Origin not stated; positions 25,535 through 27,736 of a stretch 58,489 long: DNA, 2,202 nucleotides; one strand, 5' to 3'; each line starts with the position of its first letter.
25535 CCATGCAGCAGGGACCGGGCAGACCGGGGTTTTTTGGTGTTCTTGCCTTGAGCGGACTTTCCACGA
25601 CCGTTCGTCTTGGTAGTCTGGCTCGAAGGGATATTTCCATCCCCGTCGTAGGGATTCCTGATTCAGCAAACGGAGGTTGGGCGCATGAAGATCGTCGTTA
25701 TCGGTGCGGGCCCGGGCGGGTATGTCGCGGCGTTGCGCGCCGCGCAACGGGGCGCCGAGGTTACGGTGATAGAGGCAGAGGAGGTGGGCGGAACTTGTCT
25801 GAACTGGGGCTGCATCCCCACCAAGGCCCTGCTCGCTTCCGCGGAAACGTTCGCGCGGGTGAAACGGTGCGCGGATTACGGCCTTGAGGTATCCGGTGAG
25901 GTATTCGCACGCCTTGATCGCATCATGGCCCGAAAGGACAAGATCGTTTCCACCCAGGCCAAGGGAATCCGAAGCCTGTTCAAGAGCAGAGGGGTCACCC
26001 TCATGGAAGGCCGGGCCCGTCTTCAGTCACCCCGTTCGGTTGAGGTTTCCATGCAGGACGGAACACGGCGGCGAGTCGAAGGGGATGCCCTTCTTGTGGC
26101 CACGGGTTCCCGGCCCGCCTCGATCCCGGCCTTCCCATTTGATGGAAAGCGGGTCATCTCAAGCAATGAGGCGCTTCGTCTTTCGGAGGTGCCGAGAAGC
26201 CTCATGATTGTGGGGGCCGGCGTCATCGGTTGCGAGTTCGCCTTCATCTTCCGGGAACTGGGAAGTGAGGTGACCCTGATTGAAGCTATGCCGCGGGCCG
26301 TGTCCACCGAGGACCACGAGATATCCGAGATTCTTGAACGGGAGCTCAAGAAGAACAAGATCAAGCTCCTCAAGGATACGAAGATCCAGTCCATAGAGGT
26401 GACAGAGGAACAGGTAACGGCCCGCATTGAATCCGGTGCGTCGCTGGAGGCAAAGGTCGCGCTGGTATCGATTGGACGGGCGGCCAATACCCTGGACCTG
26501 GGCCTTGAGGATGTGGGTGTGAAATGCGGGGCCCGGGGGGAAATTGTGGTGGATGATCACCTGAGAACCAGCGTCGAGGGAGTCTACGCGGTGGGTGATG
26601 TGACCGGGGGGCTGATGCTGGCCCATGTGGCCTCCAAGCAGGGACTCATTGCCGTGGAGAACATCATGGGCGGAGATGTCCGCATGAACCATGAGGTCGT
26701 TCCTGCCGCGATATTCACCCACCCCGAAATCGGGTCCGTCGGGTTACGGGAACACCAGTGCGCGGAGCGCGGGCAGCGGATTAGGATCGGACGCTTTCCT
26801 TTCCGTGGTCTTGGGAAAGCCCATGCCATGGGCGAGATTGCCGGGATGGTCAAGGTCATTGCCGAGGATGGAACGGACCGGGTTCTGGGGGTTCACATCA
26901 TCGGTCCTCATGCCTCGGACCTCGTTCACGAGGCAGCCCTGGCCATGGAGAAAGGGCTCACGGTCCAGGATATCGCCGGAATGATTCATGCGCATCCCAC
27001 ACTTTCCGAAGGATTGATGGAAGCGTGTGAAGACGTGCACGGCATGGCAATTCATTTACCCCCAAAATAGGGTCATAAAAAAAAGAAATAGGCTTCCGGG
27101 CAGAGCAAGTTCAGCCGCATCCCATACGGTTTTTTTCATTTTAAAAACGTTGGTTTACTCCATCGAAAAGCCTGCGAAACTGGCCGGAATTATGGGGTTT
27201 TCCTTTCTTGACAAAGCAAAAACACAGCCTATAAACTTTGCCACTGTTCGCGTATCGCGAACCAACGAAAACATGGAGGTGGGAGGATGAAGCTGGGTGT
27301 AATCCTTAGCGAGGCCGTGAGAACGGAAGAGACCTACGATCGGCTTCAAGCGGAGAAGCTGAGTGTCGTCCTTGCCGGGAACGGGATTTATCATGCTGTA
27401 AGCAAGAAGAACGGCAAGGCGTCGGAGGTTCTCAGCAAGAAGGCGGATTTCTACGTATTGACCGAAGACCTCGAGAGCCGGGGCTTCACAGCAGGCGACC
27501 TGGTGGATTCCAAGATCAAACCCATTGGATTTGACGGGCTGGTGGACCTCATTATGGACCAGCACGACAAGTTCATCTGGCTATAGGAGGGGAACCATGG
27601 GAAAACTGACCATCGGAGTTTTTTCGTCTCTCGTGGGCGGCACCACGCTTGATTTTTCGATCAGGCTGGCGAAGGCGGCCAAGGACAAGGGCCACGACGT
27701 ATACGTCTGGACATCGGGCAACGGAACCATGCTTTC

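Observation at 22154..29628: Contiguous sulfur/selenium-trafficking supercluster with a lipoyl carrier embedded in it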

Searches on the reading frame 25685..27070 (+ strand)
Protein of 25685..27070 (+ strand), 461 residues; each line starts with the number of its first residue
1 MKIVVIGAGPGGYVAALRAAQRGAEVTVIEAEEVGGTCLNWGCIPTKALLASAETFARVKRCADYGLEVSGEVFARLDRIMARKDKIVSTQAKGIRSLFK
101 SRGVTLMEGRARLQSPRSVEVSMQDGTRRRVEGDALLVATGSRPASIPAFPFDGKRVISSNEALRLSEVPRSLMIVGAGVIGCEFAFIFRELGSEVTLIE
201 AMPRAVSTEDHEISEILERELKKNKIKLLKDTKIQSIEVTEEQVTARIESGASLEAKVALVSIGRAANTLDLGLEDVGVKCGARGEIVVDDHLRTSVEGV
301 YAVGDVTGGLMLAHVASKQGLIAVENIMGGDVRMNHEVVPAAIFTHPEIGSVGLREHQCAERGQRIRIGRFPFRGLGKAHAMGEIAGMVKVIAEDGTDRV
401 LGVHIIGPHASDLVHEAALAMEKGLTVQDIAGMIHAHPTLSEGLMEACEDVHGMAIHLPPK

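Call 3: search_protein_families(library=pfam, proteins=[window:25685-27070:+], max_evalue=0.01)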
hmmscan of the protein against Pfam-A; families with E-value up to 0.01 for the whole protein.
window:25685-27070:+ (461 aa): 17 families
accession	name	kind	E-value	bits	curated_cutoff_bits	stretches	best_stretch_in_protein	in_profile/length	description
PF07992.20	Pyr_redox_2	-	1.5e-76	258.1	26.1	1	1-320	1-291/291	Pyridine nucleotide-disulphide oxidoreductase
PF02852.28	Pyr_redox_dim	-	4.7e-37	127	25.3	1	339-447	1-109/110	Pyridine nucleotide-disulphide oxidoreductase, dimerisation domain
PF00070.33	Pyr_redox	-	6.1e-24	84.8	22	1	173-245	2-75/82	Pyridine nucleotide-disulphide oxidoreductase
PF13738.12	Pyr_redox_3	-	6.6e-13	49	30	2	130-304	122-305/305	Pyridine nucleotide-disulphide oxidoreductase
PF03486.20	HI0933_like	-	3.3e-10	40.3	50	1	2-34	2-34/244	HI0933-like protein Rossmann domain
PF13450.12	NAD_binding_8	-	1.8e-09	38.2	21.9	1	5-39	1-36/68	NAD(P)-binding Rossmann-like domain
PF01266.30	DAO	-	5.6e-08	33.1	27.9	1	2-37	1-39/353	FAD dependent oxidoreductase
PF01134.28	GIDA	-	8.6e-08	32.1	22.1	1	2-55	1-52/391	Glucose inhibited division protein A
PF02737.24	3HCDH_N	-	9.4e-08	32.6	22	1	174-245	3-75/180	3-hydroxyacyl-CoA dehydrogenase, NAD binding domain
PF00890.30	FAD_binding_2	-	1.3e-07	31.6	20.4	1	3-40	2-39/414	FAD binding domain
PF03721.20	UDPG_MGDP_dh_N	-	1.7e-06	28.2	27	0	173-233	3-63/187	UDP-glucose/GDP-mannose dehydrogenase family, NAD binding domain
PF12831.13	FAD_oxidored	-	2e-06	27.8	27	1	3-38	2-38/416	FAD dependent oxidoreductase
PF01262.27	AlaDh_PNT_C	-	2.7e-05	24.1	23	0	171-213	29-71/214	Alanine dehydrogenase/PNT, C-terminal domain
PF01494.25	FAD_binding_3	-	0.0004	20.2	22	0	2-32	3-33/349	FAD binding domain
PF05834.18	Lycopene_cycl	-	0.0004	20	23.4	0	3-33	2-34/380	Lycopene cyclase protein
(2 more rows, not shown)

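Call 6: search_protein_families(library=ncbifam, proteins=[window:25685-27070:+], max_evalue=0.001)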
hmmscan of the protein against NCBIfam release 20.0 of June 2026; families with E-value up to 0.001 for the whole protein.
window:25685-27070:+ (461 aa): 103 families (the best 25 are shown)
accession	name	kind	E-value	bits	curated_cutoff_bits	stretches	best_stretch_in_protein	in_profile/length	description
TIGR01350.1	lipoamide_DH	equivalog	4.5e-163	543.2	408.8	1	2-457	3-460/461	dihydrolipoyl dehydrogenase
NF003585.0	PRK05249.1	equivalog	3.8e-114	381.8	465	1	3-448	9-454/464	Si-specific NAD(P)(+) transhydrogenase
TIGR02053.1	MerA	equivalog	1.3e-110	370.6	454.45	1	1-447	1-449/465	mercury(II) reductase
NF005883.0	PRK07845.1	equivalog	4.5e-109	365.5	479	1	2-452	4-460/466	NAD(P)H-quinone dehydrogenase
NF004776.0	PRK06116.1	equivalog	8.6e-96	321.7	480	1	3-444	7-446/450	glutathione-disulfide reductase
NF004945.0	PRK06292.2-3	equivalog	1.8e-95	320.5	494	1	3-448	6-449/457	dihydrolipoyl dehydrogenase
NF004992.0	PRK06370.1-4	equivalog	6.4e-95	318.3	629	1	3-444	7-448/459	FAD-containing oxidoreductase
NF004943.0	PRK06292.2-1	equivalog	1.9e-92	310.4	432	1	3-449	6-453/456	dihydrolipoyl dehydrogenase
NF004947.0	PRK06292.2-5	equivalog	2.7e-92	310.1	592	1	3-451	6-458/474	dihydrolipoyl dehydrogenase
NF005884.0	PRK07846.1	equivalog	1.5e-90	304.1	501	1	3-443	6-443/454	mycothione reductase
NF004991.0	PRK06370.1-3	subfamily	3.9e-90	302.8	620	1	2-449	37-485/509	FAD-containing oxidoreductase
TIGR01424.1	gluta_reduc_2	equivalog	1.3e-86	291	606.05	1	3-444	5-442/446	glutathione-disulfide reductase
NF004946.0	PRK06292.2-4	subfamily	1.6e-86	291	634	1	3-450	6-469/487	dihydrolipoyl dehydrogenase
NF010311.1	PRK13748.1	subfamily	4.4e-86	289.9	600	1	2-447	99-544/560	mercury(II) reductase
TIGR03452.1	mycothione_red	equivalog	2e-83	280.8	635.65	1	3-443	5-444/452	mycothione reductase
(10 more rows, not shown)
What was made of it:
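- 25685..27070 (+): Dihydrolipoyl dehydrogenase (Lpd, E3/L protein). TIGR01350 scores 543 against a cut-off of 409 (call 6).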

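Call 40: find_encoding_contigs(protein=window:25685-27070:+, flank=10000, max_places=3)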
Protein window:25685-27070:+ (461 aa): no gene with exactly this product is on record in the collection.
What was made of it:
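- Tried and rejected: Looking up the window's own Lpd to find the source contig: it is not on record (call 40).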

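Call 71: search_solved_structures(query=window:25685-27070:+, max_evalue=1e-60, show_alignments=3)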
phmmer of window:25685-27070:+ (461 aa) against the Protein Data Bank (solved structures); distinct sequences matched with E-value up to 1e-60: 45.
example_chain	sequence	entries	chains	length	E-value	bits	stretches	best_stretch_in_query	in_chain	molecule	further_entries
3lad_A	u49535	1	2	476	3.4e-109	369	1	3-458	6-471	DIHYDROLIPOAMIDE DEHYDROGENASE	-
1dxl_A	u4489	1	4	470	4.8e-108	365.2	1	3-458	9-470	DIHYDROLIPOAMIDE DEHYDROGENASE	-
1lpf_A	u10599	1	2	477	2.8e-107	362.7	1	3-459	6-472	DIHYDROLIPOAMIDE DEHYDROGENASE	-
5u8u_A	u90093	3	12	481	3.8e-107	362.2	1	3-459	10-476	Dihydrolipoyl dehydrogenase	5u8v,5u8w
6uzi_A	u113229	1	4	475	1.1e-106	360.7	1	3-457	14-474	Dihydrolipoyl dehydrogenase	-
5tr3_A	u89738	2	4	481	4.3e-106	358.8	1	3-458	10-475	Dihydrolipoyl dehydrogenase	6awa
2eq6_A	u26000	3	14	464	2.7e-105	356.1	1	3-458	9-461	Pyruvate dehydrogenase complex, dihydrolipoamide dehydrogenase E3 component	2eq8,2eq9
2eq7_A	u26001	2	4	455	4.3e-104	352.2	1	3-457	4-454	2-oxoglutarate dehydrogenase E3 component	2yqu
6bz0_A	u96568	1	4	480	5.3e-101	342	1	3-458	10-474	Dihydrolipoyl dehydrogenase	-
6i4s_A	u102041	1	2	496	1.3e-100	340.7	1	3-447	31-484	Dihydrolipoyl dehydrogenase, mitochondrial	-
6i4p_A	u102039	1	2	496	1.1e-99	337.7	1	3-447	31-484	Dihydrolipoyl dehydrogenase, mitochondrial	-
1zy8_A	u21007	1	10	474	1.2e-99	337.5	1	3-447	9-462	Dihydrolipoyl dehydrogenase, mitochondrial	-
6i4u_A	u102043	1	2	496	1.3e-99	337.4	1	3-447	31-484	Dihydrolipoyl dehydrogenase, mitochondrial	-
5nhg_A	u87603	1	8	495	1.4e-99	337.3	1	3-447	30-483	Dihydrolipoyl dehydrogenase, mitochondrial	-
3rnm_A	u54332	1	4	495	1.4e-99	337.3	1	3-447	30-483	Dihydrolipoyl dehydrogenase, mitochondrial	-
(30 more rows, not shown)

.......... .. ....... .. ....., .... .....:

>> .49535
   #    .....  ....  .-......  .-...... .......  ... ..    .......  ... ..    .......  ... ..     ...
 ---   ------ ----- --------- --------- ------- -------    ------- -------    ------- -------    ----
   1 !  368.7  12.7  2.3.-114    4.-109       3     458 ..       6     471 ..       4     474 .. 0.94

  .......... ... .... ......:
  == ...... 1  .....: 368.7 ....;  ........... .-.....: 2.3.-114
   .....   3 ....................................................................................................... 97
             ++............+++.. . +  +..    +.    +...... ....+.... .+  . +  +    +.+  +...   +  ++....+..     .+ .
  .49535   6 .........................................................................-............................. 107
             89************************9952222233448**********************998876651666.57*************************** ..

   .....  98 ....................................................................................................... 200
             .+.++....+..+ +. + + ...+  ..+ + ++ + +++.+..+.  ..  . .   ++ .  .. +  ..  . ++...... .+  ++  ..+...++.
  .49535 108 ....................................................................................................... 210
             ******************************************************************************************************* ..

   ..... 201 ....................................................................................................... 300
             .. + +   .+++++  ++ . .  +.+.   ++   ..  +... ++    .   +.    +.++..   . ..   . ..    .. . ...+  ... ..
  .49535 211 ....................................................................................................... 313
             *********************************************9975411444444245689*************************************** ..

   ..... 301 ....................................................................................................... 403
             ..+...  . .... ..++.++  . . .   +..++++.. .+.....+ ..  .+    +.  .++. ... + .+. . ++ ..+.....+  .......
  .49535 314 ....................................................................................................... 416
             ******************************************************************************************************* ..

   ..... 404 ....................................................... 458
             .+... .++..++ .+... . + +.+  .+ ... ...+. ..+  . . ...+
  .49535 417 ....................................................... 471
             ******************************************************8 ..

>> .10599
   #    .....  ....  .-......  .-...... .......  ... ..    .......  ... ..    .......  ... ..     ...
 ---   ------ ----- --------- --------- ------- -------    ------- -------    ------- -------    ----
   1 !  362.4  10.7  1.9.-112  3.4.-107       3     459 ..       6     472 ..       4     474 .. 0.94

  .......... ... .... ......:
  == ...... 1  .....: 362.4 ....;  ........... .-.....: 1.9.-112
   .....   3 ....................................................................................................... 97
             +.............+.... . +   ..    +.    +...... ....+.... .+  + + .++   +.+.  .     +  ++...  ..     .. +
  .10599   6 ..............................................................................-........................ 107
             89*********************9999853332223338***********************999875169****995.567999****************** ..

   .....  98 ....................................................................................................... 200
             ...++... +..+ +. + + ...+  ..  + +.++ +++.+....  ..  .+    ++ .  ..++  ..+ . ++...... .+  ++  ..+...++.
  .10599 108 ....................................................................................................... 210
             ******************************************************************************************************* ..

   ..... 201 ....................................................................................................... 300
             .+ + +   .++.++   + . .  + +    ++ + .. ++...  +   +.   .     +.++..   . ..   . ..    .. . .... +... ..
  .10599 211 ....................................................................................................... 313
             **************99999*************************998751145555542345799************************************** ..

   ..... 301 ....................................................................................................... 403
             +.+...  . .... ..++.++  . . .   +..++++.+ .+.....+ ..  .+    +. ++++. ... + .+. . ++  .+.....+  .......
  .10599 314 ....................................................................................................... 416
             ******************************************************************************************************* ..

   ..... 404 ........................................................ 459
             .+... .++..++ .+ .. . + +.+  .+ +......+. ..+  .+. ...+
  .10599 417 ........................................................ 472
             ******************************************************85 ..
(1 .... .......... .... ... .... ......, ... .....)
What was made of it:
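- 25685..27070 (+): Best solved-structure matches are Lpd enzymes, E=1e-109 (call 71).
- On Dihydrolipoyl dehydrogenase: Best solved-structure matches are all Lpd (call 71).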

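Call 76: search_protein_representatives(protein=window:25685-27070:+)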
Query: 461 residues. Proteins with E-value up to 0.001 (for the whole library): 64467; up to 1e-10: 29857; up to 1e-30: 8403. The best 150 are listed.
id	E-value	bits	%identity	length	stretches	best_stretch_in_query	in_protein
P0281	1.4e-143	495.5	52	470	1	2-459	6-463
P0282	6.6e-138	476.8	50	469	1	1-459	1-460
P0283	7.7e-137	473.3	45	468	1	3-461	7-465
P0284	7.8e-137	473.3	48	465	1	3-461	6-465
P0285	5.0e-136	470.6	46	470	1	3-460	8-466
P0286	4.7e-133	460.8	50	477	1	2-457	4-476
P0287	3.1e-131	454.8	47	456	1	1-458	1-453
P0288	5.3e-131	454.1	50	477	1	2-457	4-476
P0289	4.0e-130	451.2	47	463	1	2-457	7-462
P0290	8.6e-129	446.8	47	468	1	3-461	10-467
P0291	3.7e-126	438.1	48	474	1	3-458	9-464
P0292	8.1e-125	433.7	47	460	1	2-457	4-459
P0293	1.4e-124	432.9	47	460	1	3-459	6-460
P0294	5.2e-124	431.0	47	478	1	2-458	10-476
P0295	5.0e-123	427.8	47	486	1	2-460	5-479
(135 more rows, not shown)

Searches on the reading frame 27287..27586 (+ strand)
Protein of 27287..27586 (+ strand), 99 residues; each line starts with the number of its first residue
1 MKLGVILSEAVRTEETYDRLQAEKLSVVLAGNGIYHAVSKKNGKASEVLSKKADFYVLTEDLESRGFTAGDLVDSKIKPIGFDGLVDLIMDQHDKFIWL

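Call 3: search_protein_families(library=pfam, proteins=[window:27287-27586:+], max_evalue=0.01)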
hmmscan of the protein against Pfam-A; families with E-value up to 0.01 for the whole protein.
window:27287-27586:+ (99 aa): 1 family
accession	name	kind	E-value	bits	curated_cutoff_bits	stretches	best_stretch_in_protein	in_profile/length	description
PF04077.17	DsrH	-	3.4e-10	40.4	24.4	1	20-92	15-85/88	DsrH like protein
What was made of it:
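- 27287..27586 (+): DsrH-like subunit. Pfam DsrH E=3.4e-10 (call 3).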

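Call 6: search_protein_families(library=ncbifam, proteins=[window:27287-27586:+], max_evalue=0.001)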
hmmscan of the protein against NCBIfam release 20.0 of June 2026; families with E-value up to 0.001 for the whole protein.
window:27287-27586:+ (99 aa): 2 families
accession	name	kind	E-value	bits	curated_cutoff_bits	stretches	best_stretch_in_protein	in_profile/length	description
TIGR03011.1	sulf_tusB_dsrH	equivalog_domain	2.8e-11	43.4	49.2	1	18-98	19-95/95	sulfurtransferase complex subunit TusB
NF010035.0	PRK13510.1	equivalog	2.6e-05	24.4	104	1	19-98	19-95/95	sulfurtransferase complex subunit TusB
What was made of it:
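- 27287..27586 (+): TusB/DsrH TIGR03011 scores 43 against a cut-off of 49 (call 6).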
